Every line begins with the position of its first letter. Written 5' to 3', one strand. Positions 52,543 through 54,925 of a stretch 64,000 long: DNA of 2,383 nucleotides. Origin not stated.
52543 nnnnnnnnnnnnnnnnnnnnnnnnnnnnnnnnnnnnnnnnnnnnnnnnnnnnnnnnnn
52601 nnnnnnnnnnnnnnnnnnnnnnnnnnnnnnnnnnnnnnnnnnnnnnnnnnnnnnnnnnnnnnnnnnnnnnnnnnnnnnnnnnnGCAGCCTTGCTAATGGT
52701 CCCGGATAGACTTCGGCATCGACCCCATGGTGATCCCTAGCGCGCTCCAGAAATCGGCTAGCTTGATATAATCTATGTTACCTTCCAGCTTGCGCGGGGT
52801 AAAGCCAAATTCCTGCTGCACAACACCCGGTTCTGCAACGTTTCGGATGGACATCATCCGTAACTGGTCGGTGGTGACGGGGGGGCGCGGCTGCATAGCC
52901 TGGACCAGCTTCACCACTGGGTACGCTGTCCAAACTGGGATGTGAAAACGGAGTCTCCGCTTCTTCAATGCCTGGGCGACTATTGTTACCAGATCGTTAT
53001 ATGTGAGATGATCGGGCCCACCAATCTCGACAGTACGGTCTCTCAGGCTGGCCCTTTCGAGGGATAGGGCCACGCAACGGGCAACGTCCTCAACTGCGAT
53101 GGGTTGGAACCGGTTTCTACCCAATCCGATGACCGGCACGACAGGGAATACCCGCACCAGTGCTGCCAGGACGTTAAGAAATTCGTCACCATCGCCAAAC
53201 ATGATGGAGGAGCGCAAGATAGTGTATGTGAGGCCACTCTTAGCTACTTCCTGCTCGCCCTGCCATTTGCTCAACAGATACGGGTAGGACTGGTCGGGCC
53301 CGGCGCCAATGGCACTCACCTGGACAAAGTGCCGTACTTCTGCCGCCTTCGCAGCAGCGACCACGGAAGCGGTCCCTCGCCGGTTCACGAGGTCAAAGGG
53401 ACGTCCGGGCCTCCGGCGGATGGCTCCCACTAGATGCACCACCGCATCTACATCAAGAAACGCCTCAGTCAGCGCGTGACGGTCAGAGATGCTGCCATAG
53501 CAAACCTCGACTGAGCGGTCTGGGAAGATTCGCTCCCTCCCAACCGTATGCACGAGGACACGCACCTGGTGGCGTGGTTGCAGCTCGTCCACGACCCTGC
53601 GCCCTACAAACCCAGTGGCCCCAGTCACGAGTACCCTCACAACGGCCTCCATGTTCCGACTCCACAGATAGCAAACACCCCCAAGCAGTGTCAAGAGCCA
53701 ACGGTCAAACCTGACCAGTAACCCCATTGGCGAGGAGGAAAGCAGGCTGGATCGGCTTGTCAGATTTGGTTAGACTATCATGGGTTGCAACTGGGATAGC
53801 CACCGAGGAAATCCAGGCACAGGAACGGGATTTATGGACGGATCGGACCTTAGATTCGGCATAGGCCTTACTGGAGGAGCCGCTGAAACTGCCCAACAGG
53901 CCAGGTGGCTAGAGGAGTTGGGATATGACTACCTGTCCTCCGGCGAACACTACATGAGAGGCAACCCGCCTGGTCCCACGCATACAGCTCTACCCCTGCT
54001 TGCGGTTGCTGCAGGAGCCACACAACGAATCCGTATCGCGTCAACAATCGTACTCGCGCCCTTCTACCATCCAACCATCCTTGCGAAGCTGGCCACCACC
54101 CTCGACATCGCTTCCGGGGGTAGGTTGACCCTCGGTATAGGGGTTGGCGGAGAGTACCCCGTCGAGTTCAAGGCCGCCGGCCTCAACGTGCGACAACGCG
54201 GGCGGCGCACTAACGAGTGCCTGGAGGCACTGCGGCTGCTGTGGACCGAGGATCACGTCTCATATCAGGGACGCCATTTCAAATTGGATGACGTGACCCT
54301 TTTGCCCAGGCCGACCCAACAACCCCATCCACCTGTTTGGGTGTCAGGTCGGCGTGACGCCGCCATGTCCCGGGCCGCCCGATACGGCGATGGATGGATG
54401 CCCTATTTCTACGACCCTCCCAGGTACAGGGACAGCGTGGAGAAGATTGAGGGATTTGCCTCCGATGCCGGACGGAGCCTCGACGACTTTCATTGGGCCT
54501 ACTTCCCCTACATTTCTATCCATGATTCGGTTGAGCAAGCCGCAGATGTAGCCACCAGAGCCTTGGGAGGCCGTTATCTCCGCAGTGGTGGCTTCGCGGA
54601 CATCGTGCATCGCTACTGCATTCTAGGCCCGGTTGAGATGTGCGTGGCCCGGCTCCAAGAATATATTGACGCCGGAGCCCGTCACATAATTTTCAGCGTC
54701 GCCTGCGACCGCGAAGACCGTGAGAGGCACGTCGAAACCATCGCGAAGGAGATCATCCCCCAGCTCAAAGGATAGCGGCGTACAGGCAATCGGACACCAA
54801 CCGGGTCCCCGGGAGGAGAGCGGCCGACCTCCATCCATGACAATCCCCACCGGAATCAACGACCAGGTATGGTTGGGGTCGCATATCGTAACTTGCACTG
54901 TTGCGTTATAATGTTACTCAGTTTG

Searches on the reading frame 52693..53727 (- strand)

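Call 3: search_protein_families(library=pfam, proteins=[window:52693-53727:-], max_evalue=0.01)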
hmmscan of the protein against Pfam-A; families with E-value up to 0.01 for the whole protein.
window:52693-53727:- (344 aa): 8 families
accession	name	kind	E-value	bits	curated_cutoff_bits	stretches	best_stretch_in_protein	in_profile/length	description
PF13460.12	NAD_binding_10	-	2.1e-23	83.5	27.2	1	36-176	1-146/184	NAD(P)H-binding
PF01370.27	Epimerase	-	1.9e-21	77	20.9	1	32-236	1-240/240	NAD dependent epimerase/dehydratase family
PF01073.25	3Beta_HSD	-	1.3e-14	54.3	22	1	33-142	1-119/280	3-beta hydroxysteroid dehydrogenase/isomerase family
PF05368.20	NmrA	-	2.9e-12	47.2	27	1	31-178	4-151/298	NmrA-like family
PF04321.23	RmlD_sub_bind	-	1.4e-09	37.9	27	1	150-243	125-214/287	RmlD substrate binding domain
PF07993.18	NAD_binding_4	-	5.8e-07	29.4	20.1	0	34-59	1-30/258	Male sterility protein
PF02719.21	Polysacc_synt_2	-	0.00068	19.3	20.2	1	32-139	1-128/293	Polysaccharide biosynthesis protein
PF16363.11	GDP_Man_Dehyd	-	0.0016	18.4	27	1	33-138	1-128/332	GDP-mannose 4,6 dehydratase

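Call 4: search_protein_families(library=ncbifam, proteins=[window:52693-53727:-], max_evalue=0.01)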
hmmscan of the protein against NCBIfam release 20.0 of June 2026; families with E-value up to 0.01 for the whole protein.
window:52693-53727:- (344 aa): 23 families
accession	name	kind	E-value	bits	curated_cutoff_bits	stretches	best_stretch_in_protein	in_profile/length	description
TIGR03466.1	HpnA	hypoth_equivalog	3.2e-21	75.5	367.65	1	31-315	2-311/327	hopanoid-associated sugar epimerase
NF050030.1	thlkprotThyD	equivalog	4.5e-14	52.3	400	1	31-256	2-252/305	thylakoid membrane protein ThyD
TIGR01777.1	yfcH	hypoth_equivalog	1.1e-13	51.5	207.35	1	32-266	1-252/292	TIGR01777 family oxidoreductase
NF058621.1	DiazavRedAvaA7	equivalog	3.8e-12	46.5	400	1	30-140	1-116/304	3-diazoavenalumate denitrifying reductase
NF041293.1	G6PDh_Azf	equivalog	1.6e-11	44.1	400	1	32-139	5-115/252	NAD-dependent glucose-6-phosphate dehydrogenase Azf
NF052578.1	StrlDmthSdmBMthl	equivalog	1.2e-10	41.6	600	1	32-142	3-116/328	sterol demethylase protein SdmB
NF042422.1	oxyalk_red_OleD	equivalog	4.4e-10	39.4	580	1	31-139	2-110/329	2-alkyl-3-oxoalkanoate reductase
TIGR01746.1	Thioester-redct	subfamily_domain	7.4e-10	38.6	213.35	1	32-58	2-29/371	thioester reductase domain-containing protein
NF005539.0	PRK07201.1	equivalog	5.9e-09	35.2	549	1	32-279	3-294/657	SDR family oxidoreductase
NF042423.1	oxyalk_red_Shew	equivalog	8.8e-08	31.6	580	1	27-139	6-118/331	2-alkyl-3-oxoalkanoate reductase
NF047837.1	UDPAcbARedWbcJ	equivalog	9.2e-07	28.1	500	1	31-162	2-115/372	UDP-2-acetamido-2,6-beta-L-arabino-hexul-4-ose reductase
TIGR04180.1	EDH_00030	hypoth_equivalog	3.1e-06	26.5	475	1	32-139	1-121/297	NAD-dependent 4,6-dehydratase LegB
TIGR03589.1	PseB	equivalog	6.2e-06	25.4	407.75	1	31-139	6-125/324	UDP-N-acetylglucosamine 4,6-dehydratase (inverting)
TIGR01214.1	rmlD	equivalog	1e-05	24.8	224.05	1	150-228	124-200/285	dTDP-4-dehydrorhamnose reductase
TIGR03649.1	ergot_EASG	subfamily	2.5e-05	23.9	256.4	1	32-256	2-217/287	ergot alkaloid biosynthesis protein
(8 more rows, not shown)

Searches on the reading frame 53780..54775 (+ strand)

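Call 3: search_protein_families(library=pfam, proteins=[window:53780-54775:+], max_evalue=0.01)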
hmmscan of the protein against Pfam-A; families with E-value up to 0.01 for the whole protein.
window:53780-54775:+ (331 aa): 1 family
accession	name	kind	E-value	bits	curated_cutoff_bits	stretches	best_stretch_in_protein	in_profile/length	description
PF00296.26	Bac_luciferase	-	1.1e-62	212.7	27.9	1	33-302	21-314/314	Luciferase-like monooxygenase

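Call 4: search_protein_families(library=ncbifam, proteins=[window:53780-54775:+], max_evalue=0.01)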
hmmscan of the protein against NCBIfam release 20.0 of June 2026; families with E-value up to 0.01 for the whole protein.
window:53780-54775:+ (331 aa): 32 families (the best 25 are shown)
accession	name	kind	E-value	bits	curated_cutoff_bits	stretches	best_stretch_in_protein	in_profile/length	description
TIGR03619.1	F420_Rv2161c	subfamily_domain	3.1e-55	187.5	166.9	1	40-267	3-218/247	TIGR03619 family F420-dependent LLM class oxidoreductase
TIGR03560.1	F420_Rv1855c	subfamily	7.4e-37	127.3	231.4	1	33-237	11-222/227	TIGR03560 family F420-dependent LLM class oxidoreductase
TIGR04021.1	LLM_DMSO2_sfnG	equivalog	2.1e-28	99.7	382.95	1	38-257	31-248/350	dimethylsulfone monooxygenase SfnG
TIGR03621.1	F420_MSMEG_2516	subfamily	1.4e-27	96.6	213.15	1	24-204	1-171/295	TIGR03621 family F420-dependent LLM class oxidoreductase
TIGR03571.1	lucif_BA3436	subfamily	2.3e-27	96.1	303.9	1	70-223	69-221/304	TIGR03571 family LLM class oxidoreductase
TIGR03854.1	F420_MSMEG_3544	hypoth_equivalog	2.3e-26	92.8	295.6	1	25-328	1-288/290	TIGR03854 family LLM class F420-dependent oxidoreductase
NF002619.0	PRK02271.1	equivalog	3.2e-26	92.4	276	1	36-259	15-227/329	5,10-methylenetetrahydromethanopterin reductase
TIGR03559.1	F420_Rv3520c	subfamily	2.1e-24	86.2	335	1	27-262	5-243/325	LLM class F420-dependent oxidoreductase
TIGR03557.1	F420_G6P_family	subfamily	7.3e-24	84.5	210.4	1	33-207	11-186/316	TIGR03557 family F420-dependent LLM class oxidoreductase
TIGR04024.1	F420_NP1902A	hypoth_equivalog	7.9e-23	80.7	345.4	1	35-260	15-230/330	TIGR04024 family LLM class F420-dependent oxidoreductase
TIGR03565.1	alk_sulf_monoox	equivalog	9.2e-22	77.5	518.2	1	78-234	63-219/346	FMNH2-dependent alkanesulfonate monooxygenase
TIGR03555.1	F420_mer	equivalog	9.9e-22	77.7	348.7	1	38-258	15-225/325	5,10-methylenetetrahydromethanopterin reductase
TIGR03564.1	F420_MSMEG_4879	subfamily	1.4e-21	77.3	234.25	1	69-304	25-264/265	TIGR03564 family F420-dependent LLM class oxidoreductase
NF001939.1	PRK00719.1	subfamily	1.7e-21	76.4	510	1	78-234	63-219/373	alkanesulfonate monooxygenase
TIGR04036.1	LLM_CE1758_fam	subfamily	9.8e-18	64.1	479.1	1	37-207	30-198/355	CE1758 family FMN-dependent luciferase-like monooxygenase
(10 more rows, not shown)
